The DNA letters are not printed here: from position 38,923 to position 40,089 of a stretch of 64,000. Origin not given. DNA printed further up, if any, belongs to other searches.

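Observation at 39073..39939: Protein combining a FliM-type CheY-P docking peptide with a coiled coil and a C-terminal zinc ribbon, as the last gene of the che cluster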

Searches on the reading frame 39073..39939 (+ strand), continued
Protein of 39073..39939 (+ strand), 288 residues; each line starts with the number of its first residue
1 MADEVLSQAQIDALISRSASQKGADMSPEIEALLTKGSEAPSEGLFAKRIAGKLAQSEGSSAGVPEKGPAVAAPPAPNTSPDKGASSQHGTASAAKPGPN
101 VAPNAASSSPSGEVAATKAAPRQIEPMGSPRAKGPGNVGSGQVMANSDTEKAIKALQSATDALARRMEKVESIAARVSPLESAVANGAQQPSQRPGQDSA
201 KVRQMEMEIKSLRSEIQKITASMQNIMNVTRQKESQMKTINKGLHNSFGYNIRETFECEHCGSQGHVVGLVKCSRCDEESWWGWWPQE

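Call 30: list_cluster_members(proteins=[P0017, P0030, P0036, P0062, P0114, P0117, P0150, P0012, P0038, P0020])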
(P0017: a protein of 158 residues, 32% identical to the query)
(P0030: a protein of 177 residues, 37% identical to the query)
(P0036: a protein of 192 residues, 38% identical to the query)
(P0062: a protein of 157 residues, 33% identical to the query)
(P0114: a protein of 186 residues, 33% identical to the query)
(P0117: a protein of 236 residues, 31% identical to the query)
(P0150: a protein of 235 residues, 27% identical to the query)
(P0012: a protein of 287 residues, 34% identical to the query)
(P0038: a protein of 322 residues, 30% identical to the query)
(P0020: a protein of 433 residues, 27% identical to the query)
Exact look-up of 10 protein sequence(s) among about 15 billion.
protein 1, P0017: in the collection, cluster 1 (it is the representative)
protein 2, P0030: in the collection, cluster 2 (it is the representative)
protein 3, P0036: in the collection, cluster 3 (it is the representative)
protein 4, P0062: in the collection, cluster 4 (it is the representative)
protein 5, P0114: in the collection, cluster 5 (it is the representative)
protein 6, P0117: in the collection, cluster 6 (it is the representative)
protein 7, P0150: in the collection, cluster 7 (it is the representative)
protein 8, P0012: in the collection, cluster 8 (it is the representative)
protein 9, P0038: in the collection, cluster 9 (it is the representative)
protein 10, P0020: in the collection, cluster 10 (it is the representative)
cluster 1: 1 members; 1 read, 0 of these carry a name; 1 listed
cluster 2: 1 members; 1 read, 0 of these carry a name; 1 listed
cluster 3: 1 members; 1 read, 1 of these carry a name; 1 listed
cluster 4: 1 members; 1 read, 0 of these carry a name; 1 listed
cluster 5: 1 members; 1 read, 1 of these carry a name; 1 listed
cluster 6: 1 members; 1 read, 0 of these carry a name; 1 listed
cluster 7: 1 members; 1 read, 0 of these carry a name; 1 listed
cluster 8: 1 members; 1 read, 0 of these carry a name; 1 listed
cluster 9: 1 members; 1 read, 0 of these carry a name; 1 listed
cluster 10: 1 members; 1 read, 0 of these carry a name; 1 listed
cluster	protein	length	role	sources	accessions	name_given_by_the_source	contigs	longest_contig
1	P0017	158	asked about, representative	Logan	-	-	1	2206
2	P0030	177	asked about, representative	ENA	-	-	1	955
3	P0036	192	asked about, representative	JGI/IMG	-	hypothetical protein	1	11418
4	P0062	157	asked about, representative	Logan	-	-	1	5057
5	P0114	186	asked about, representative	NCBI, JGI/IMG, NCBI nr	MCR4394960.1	MAG: hypothetical protein NUV31_11365 [Dehalococcoidales bacterium] | hypothetical protein | hypothetical protein [Dehalococcoidales bacterium]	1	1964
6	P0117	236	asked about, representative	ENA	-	-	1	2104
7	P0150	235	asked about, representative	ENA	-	-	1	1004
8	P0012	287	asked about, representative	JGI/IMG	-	-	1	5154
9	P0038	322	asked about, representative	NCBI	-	-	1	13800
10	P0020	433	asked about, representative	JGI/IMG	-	-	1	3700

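Call 32: find_related_loci(query=A2, collection=genome_contigs, flank=10000)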
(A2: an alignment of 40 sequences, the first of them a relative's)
Query A2 (288 aa) in genome_contigs; peptide patterns used: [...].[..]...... (x = any residue, [..] = any of these).
240 stretches matched a pattern; 39 encode a relative of the query (tblastn E <= 1e-3); 39 distinct loci.
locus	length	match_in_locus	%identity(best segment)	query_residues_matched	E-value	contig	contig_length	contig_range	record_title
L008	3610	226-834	29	75-288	7e-29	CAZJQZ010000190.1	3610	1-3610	MAG TPA_asm: uncultured Dehalococcoidia bacterium isolate binchicken_co334_59 genome assembly, contig: NODE_55635_length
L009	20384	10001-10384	34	163-288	8e-27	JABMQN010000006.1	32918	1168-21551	MAG: Chloroflexota bacterium isolate bin.164 k141_231346, whole genome shotgun sequence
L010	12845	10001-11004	38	145-288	8e-27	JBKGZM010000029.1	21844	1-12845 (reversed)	MAG: Dehalococcoidia bacterium isolate C5M10_15 NODE_855_length_21844_cov_11.500574, whole genome shotgun sequence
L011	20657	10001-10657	28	64-286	9e-22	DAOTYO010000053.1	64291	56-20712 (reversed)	MAG TPA_asm: Dehalococcoidia bacterium isolate H25_356 k127_231273, whole genome shotgun sequence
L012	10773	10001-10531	28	141-288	4e-21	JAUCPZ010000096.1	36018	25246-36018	MAG: Dehalococcoidia bacterium isolate Bin_016 k127_33267, whole genome shotgun sequence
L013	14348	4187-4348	48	235-288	1e-20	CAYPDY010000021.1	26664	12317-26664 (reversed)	MAG TPA_asm: uncultured Dehalococcoidia bacterium isolate SRP192927_co7_33 genome assembly, contig: NODE_3046_length_266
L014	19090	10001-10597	25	68-288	2e-20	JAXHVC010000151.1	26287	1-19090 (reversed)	MAG: Chloroflexota bacterium isolate MAG67_tar_biofilm MAG67_151, whole genome shotgun sequence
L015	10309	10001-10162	48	235-288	2e-20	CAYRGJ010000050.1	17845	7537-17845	MAG TPA_asm: uncultured Dehalococcoidia bacterium isolate SRP192927_co6_610 genome assembly, contig: NODE_7080_length_17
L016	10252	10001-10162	44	235-288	1e-19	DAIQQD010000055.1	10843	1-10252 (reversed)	MAG TPA_asm: Chloroflexota bacterium isolate CTOTU25591 NODE_2958_length_10843_cov_11.149240, whole genome shotgun seque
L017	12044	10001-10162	46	235-288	3e-19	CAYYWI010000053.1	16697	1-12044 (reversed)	MAG TPA_asm: uncultured Dehalococcoidia bacterium isolate SRP263991_co7_909 genome assembly, contig: NODE_5966_length_16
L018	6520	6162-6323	44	235-288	5e-19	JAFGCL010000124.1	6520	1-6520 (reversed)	MAG: Dehalococcoidia bacterium isolate Zod_Metabat.1111 k87_6134731, whole genome shotgun sequence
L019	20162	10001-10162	48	235-288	2e-18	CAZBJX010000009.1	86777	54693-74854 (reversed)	MAG TPA_asm: uncultured Dehalococcoidia bacterium isolate binchicken_co60_376 genome assembly, contig: NODE_352_length_8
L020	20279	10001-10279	38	199-287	1e-17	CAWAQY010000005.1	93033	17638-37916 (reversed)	MAG: uncultured Chloroflexia bacterium isolate MFD02809.bin.2.211 genome assembly, contig: contig_162128, whole genome s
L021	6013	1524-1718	45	217-281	9e-18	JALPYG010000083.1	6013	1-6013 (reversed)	Dehalococcoidia bacterium isolate AH-958-J08 AH-958-J08_NODE_83, whole genome shotgun sequence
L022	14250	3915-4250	29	152-288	1e-16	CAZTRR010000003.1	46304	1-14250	MAG TPA_asm: uncultured Dehalococcoidales bacterium isolate SRP068000_co2_18 genome assembly, contig: NODE_239_length_46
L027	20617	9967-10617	27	1-288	8e-14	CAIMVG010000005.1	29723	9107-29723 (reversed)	MAG: uncultured Dehalococcoidia bacterium isolate KR_bin-3015 genome assembly, contig: bin-3015:05/29, whole genome shot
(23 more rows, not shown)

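Call 40: search_protein_families(library=pfam, proteins=[L027:10779-11630:-, L027:11637-13154:-, L027:13158-14897:-, L027:14910-16646:-, L027:16681-17406:-, L027:17418-17933:-, L027:17939-18403:-, L027:18399-19121:-, L027:19213-19773:-, L027:8831-9919:+], max_evalue=0.01)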
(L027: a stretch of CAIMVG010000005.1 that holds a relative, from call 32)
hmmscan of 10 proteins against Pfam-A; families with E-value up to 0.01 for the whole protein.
L027:10779-11630:- (283 aa): 0 families

L027:11637-13154:- (505 aa): 1 family
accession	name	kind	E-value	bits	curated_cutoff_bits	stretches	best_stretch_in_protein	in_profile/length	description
PF00482.28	T2SSF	-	2.5e-05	24.7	25.2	1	79-157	49-123/125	Type II secretion system (T2SS), protein F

L027:13158-14897:- (579 aa): 4 families
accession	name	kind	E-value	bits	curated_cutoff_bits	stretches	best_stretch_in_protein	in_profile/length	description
PF00437.27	T2SSE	-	8.9e-39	133.6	24.9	1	197-447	4-257/370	Type II/IV secretion system protein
PF00005.33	ABC_tran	-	0.0002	22.4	25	1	319-366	4-51/137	ABC transporter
PF13555.12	AAA_29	-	0.00093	19.3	27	1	325-354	22-50/61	P-loop containing region of AAA domain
PF13191.12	AAA_16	-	0.0037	18.2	32.6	1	320-353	18-51/167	AAA ATPase domain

L027:14910-16646:- (578 aa): 3 families
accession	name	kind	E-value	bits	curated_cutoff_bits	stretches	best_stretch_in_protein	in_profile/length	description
PF00437.27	T2SSE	-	7.3e-37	127.3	24.9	1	201-446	9-257/370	Type II/IV secretion system protein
PF00005.33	ABC_tran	-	2.5e-05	25.3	25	1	318-382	4-67/137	ABC transporter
PF13555.12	AAA_29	-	0.0003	20.9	27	1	324-353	22-50/61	P-loop containing region of AAA domain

L027:16681-17406:- (241 aa): 6 families
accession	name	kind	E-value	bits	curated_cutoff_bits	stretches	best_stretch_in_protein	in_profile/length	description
PF06745.19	ATPase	-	3.3e-21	76.2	26.6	1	17-235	2-228/231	KaiC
PF13481.12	AAA_25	-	7.1e-07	29.5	27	1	27-141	26-157/195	AAA domain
PF00154.27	RecA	-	1.3e-06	28.5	27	1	3-144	20-147/262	recA bacterial DNA recombination protein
PF05625.17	PAXNEB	-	0.0015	18.1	28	1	15-41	18-44/366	PAXNEB protein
PF23442.1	DUF7125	-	0.0023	17.5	29.1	0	16-53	4-41/207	Family of unknown function (DUF7125)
PF08423.17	Rad51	-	0.0055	16.4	22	0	15-55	7-47/244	Rad51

L027:17418-17933:- (171 aa): 2 families
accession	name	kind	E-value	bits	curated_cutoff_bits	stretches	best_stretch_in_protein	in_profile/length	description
PF01917.21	Arch_flagellin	-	4.4e-05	24.3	29.5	1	24-163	33-160/162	Archaebacterial flagellin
PF22201.2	FlaF_Ig-like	-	0.0007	20.5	28.4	1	49-86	4-41/112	Conserved flagellar protein F, immunoglobulin-like domain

L027:17939-18403:- (154 aa): 0 families

L027:18399-19121:- (240 aa): 0 families

L027:19213-19773:- (186 aa): 1 family
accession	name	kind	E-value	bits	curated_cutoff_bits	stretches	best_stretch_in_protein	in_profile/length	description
PF01917.21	Arch_flagellin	-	3.4e-16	60.4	29.5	1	17-172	1-162/162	Archaebacterial flagellin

L027:8831-9919:+ (363 aa): 2 families
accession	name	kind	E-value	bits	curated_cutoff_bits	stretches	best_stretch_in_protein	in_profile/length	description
PF13487.12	HD_5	-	2.4e-29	102.7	27.2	1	140-288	20-170/170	HD domain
PF01966.28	HD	-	7.7e-10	39.5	22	1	135-256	2-115/116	HD domain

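Call 46: search_protein_families(library=pfam, proteins=[L004:9352-9837:+, L027:18399-19121:-, L027:17939-18403:-], max_evalue=0.05)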
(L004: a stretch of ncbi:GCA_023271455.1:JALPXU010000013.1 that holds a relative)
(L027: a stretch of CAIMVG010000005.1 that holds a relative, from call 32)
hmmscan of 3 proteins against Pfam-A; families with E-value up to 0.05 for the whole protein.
L004:9352-9837:+ (161 aa): 0 families

L027:18399-19121:- (240 aa): 0 families

L027:17939-18403:- (154 aa): 0 families

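Call 57: predict_structure(alignment_id=A2)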
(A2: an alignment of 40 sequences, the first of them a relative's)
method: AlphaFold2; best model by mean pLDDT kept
length: 288 residues; sequences in the alignment: 40
mean_pLDDT: 68.9   pTM: 0.38
mean pLDDT of the five models: 68.9, 68.0, 66.0, 65.1, 64.5
residues with pLDDT >= 90: 22; 70-90: 140; 50-70: 53; < 50: 73
segments of 3 or more residues with pLDDT < 50: 56-73, 79-114, 136-144
pLDDT, mean of each block of 10 residues (from residue 1): 77 84 64 67 55 50 42 49 41 42 38 47 54 48 62 82 85 85 78 73 87 85 86 86 81 87 89 93 84
secondary structure, 60 per line:
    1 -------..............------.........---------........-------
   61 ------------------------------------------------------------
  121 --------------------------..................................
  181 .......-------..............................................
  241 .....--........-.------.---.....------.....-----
elements in order: H8-21 H28-36 H46-53 H147-187 H195-245 H248-255 E268-272 E279-283

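Call 60: find_homologous_proteins(query=A4, max_evalue=1e-30)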
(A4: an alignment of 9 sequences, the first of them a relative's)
Query A4 (9 sequences) (241 aa, profile of the alignment): 3400 proteins with E <= 1e-30 among 7830 candidates; the best 120 are listed.
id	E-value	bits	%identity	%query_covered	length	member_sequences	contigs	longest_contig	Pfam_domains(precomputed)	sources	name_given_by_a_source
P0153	4.6e-143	493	57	98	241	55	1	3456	PF06745.20,PF23442.2,PF08423.18,PF13481.13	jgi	jgi:archaeal flagellar protein FlaH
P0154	4.7e-143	493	56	98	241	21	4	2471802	PF06745.20,PF23442.2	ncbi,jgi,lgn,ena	ncbi:MAG: ATPase domain-containing protein [Dehalococcoidia bacterium]|jgi:flagellar protein FlaH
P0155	1.2e-141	489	57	99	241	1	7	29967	PF06745.20,PF23442.2,PF13481.13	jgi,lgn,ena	jgi:flagellar protein FlaH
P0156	3.2e-141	487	58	99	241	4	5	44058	PF06745.20,PF23442.2,PF13481.13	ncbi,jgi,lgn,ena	-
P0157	3.3e-141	487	57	99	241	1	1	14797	PF06745.20,PF23442.2,PF13481.13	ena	-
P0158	3.4e-141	487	56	99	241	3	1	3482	PF06745.20,PF23442.2,PF13481.13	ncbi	-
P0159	4.8e-141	487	57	99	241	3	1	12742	PF06745.20,PF23442.2,PF13481.13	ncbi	-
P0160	5.9e-141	486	57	99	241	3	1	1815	PF06745.20,PF23442.2,PF13481.13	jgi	jgi:flagellar protein FlaH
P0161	6.0e-141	486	57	99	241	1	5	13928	PF06745.20,PF05625.18,PF23442.2,PF13481.13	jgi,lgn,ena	jgi:flagellar protein FlaH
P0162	6.5e-141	486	58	99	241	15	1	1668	PF06745.20,PF05625.18,PF23442.2,PF13481.13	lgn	-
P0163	1.0e-140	486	57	99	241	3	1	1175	PF06745.20,PF05625.18,PF23442.2,PF13481.13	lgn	-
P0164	1.1e-140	485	57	99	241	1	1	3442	PF06745.20,PF23442.2,PF13481.13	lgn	-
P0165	1.4e-140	485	57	99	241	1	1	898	PF06745.20,PF23442.2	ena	-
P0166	1.7e-140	485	57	99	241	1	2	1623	PF06745.20,PF05625.18,PF23442.2,PF13481.13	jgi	jgi:archaeal flagellar protein FlaH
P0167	2.0e-140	485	58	99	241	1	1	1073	PF06745.20,PF05625.18,PF23442.2,PF13481.13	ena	-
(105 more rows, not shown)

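Call 63: fold_search(model_id=the predicted structure, library=pdb)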
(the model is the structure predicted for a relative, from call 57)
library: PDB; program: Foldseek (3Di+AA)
matches with E <= 10: 74; with E <= 0.001: 0
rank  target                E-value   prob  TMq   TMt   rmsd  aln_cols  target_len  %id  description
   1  5da9_A                1.8e+00  0.21  0.24  0.18  12.1       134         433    8  ATP-gamma-S bound Rad50 from Chaetomium thermophilum in complex with the Rad50-binding domain of Mre11 (released 2016-03-02)
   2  7ui9_S                2.2e+00  0.10  0.08  0.11  12.6        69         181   14  Core Mediator-PICearly (Copy A) (released 2023-02-15)
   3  7ui9_q                2.2e+00  0.06  0.13  0.08  21.3       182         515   12  Core Mediator-PICearly (Copy A) (released 2023-02-15)
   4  3kxt_A                2.6e+00  0.16  0.08  0.32   3.3        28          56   18  Crystal structure of Sulfolobus Cren7-dsDNA complex (released 2010-06-09)
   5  6a2i_A                2.6e+00  0.14  0.08  0.33   5.5        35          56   17  Architectural roles of Cren7 in folding crenarchaeal chromatin filament (released 2019-01-16)
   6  8hyj_I                2.8e+00  0.10  0.08  0.17   5.2        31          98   10  A cryo-EM structure of KTF1-bound polymerase V transcription elongation complex (released 2023-06-21)
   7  6n8m_Q                3.2e+00  0.09  0.08  0.21  11.9        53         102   17  Cryo-EM structure of pre-Lsg1 (PL) pre-60S ribosomal subunit (released 2019-03-13)
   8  5wwc_A                3.5e+00  0.15  0.09  0.37   5.5        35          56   17  The crystal structure of Cren7 mutant L28M in complex with dsDNA (released 2017-04-26)
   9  6zu5_LOO              3.7e+00  0.08  0.06  0.20  11.8        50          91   18  Structure of the Paranosema locustae ribosome in complex with Lso2 (released 2020-11-04)
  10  3j6x_82               3.7e+00  0.07  0.07  0.19  12.1        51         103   20  S. cerevisiae 80S ribosome bound with Taura syndrome virus (TSV) IRES, 5 degree rotation (Class II) (released 2014-06-11)
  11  5wvw_A                4.0e+00  0.12  0.08  0.32   3.5        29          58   17  The crystal structure of Cren7 mutant L28A in complex with dsDNA (released 2017-04-26)
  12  5tup_A                4.2e+00  0.10  0.07  0.08   6.5        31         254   19  X-ray Crystal Structure of the Aspergillus fumigatus Sliding Clamp (released 2017-02-22)
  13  2l66_MODEL_1_A        4.2e+00  0.07  0.08  0.30   6.1        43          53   12  The DNA-recognition fold of Sso7c4 suggests a new member of SpoVT-AbrB superfamily from archaea. (released 2011-09-07)
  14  6mur_E                4.2e+00  0.06  0.07  0.07  15.2        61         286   16  Cryo-EM structure of Csm-crRNA-target RNA ternary complex in type III-A CRISPR-Cas system (released 2018-12-12)
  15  5xon_U                4.2e+00  0.05  0.07  0.11  11.2        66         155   14  RNA Polymerase II elongation complex bound with Spt4/5 and TFIIS (released 2017-08-16)
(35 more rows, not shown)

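Call 76: search_protein_families(library=pfam, alignment_id=A5, max_evalue=0.0001)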
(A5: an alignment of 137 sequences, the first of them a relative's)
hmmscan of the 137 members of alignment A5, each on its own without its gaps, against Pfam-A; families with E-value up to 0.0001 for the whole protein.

A. member 1, L021:1813-2295:+ (161 aa): 0 families

B. families by the number of members that match (of 137 scanned): 147 families (the first 25 are shown)
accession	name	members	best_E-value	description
PF02518.31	HATPase_c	5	7.7e-30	Histidine kinase-, DNA gyrase B-, and HSP90-like ATPase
PF13426.13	PAS_9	3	3.4e-76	PAS domain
PF08448.16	PAS_4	3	5.6e-62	PAS fold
PF00005.33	ABC_tran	3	7.3e-34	ABC transporter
PF00665.32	rve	3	4.6e-24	Integrase core domain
PF00072.30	Response_reg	3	2.6e-20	Response regulator receiver domain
PF13276.12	HTH_21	3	1.7e-17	HTH-like domain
PF13683.12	rve_3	3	6.8e-17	Integrase core domain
PF00989.32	PAS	2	3.3e-83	PAS fold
PF06050.19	HGD-D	2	3.7e-78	2-hydroxyglutaryl-CoA dehydratase, D-component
PF07479.19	NAD_Gly3P_dh_C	2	8.4e-56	NAD-dependent glycerol-3-phosphate dehydrogenase C-terminus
PF02739.22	5_3_exonuc_N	2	1.5e-53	5'-3' exonuclease, N-terminal resolvase-like domain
PF01210.29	NAD_Gly3P_dh_N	2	7.4e-48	NAD-dependent glycerol-3-phosphate dehydrogenase N-terminus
PF01367.25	5_3_exonuc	2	9.5e-32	5'-3' exonuclease, C-terminal SAM fold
PF12826.13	HHH_2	2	1.2e-24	Helix-hairpin-helix motif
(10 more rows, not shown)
